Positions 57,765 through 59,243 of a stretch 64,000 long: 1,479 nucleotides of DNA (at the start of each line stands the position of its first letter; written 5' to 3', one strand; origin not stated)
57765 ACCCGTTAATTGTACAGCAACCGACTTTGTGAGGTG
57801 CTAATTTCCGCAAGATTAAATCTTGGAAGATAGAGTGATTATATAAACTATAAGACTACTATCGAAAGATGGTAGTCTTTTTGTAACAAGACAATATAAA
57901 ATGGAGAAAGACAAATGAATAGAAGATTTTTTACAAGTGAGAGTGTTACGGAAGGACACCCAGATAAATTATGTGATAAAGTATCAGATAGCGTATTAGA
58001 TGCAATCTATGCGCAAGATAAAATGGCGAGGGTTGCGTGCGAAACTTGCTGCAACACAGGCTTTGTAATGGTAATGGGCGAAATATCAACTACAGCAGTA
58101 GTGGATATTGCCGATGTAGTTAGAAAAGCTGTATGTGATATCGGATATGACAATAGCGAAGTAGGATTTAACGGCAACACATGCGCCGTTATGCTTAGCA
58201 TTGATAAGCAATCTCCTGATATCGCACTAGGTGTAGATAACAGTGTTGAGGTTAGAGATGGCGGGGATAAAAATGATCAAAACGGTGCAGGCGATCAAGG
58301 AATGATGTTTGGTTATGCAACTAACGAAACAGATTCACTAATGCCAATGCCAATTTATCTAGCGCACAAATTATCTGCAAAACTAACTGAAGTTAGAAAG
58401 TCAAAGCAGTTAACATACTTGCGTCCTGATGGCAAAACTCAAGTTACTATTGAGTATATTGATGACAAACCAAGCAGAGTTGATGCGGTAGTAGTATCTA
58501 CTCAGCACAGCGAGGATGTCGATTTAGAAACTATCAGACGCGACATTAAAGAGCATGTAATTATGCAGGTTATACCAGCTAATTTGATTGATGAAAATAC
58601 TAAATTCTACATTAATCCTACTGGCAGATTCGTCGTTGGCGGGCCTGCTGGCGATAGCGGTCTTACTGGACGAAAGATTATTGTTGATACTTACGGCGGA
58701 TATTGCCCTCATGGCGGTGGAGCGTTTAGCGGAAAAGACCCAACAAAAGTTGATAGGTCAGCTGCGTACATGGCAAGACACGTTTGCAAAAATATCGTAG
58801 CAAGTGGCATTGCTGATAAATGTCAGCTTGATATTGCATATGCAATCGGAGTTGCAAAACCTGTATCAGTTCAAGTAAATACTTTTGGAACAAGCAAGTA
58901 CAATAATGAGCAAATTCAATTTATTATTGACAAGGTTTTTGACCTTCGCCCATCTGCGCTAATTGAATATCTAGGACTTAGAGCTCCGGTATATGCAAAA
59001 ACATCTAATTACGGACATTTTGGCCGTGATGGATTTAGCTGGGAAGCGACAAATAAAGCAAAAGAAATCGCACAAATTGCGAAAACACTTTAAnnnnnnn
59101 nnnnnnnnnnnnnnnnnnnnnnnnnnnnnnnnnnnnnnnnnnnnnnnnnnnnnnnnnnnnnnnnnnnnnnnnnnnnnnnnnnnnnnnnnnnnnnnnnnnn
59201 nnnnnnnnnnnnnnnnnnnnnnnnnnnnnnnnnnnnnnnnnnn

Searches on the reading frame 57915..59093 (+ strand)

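Call 32: search_protein_families(library=pfam, max_evalue=0.00001, proteins=[window:57915-59093:+])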
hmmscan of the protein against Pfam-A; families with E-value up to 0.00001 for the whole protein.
window:57915-59093:+ (392 aa): 3 families
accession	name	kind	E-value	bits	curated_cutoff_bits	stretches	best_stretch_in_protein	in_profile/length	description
PF02773.21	S-AdoMet_synt_C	-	1.8e-65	219.5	25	1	241-377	1-137/138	S-adenosylmethionine synthetase, C-terminal domain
PF02772.21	S-AdoMet_synt_M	-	3.7e-52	176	29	1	123-239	2-120/120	S-adenosylmethionine synthetase, central domain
PF00438.25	S-AdoMet_synt_N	-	1e-41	141.9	33.1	1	4-101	2-99/99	S-adenosylmethionine synthetase, N-terminal domain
